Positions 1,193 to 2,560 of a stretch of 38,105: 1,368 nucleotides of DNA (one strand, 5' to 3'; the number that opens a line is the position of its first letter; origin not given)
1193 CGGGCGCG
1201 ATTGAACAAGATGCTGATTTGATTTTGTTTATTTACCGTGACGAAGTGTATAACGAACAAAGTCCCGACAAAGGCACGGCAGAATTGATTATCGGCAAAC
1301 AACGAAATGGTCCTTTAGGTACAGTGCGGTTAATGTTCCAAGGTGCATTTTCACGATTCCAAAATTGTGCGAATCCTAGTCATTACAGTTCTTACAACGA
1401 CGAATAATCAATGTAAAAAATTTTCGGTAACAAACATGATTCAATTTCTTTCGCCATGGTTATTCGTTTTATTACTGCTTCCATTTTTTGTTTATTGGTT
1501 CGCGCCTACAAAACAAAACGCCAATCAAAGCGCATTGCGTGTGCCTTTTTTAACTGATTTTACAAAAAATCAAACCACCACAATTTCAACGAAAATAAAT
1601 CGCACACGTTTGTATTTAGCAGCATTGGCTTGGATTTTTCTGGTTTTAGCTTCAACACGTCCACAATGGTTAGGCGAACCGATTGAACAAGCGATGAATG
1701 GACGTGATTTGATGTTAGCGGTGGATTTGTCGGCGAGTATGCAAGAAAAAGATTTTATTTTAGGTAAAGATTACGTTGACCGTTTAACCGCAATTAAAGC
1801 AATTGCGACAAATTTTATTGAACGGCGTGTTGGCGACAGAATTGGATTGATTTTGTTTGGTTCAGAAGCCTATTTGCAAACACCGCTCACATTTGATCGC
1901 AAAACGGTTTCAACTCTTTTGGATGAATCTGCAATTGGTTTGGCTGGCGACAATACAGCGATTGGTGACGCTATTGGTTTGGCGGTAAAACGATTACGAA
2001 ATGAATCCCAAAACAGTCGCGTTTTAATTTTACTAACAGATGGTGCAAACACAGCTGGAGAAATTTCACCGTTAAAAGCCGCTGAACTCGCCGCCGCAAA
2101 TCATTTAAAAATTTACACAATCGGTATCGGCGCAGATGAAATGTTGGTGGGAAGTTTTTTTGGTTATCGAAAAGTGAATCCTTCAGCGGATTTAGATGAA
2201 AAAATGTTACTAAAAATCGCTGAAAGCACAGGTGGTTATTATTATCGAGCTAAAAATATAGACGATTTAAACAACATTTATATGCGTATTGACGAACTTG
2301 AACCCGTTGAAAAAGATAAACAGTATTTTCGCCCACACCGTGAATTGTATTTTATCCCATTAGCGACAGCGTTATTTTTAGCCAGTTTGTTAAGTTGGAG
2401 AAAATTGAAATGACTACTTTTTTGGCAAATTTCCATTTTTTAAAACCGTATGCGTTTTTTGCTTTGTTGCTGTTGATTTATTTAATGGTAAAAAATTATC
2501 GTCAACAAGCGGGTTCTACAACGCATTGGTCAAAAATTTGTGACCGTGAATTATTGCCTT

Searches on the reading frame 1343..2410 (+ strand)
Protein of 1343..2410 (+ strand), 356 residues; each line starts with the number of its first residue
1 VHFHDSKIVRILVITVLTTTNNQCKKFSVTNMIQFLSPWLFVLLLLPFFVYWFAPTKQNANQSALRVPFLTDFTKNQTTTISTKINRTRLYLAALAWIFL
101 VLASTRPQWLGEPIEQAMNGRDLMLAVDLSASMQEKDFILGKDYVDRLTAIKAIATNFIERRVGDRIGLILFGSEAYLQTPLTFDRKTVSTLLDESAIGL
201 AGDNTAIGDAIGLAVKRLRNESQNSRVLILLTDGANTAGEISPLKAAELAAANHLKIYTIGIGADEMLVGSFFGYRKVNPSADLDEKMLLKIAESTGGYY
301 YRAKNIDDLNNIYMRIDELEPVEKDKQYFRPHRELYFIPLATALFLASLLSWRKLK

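Call 93: search_protein_families(library=padloc, proteins=[window:1343-2410:+], max_evalue=0.00001)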
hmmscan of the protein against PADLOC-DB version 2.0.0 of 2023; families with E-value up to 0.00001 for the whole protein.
window:1343-2410:+ (356 aa): 0 families
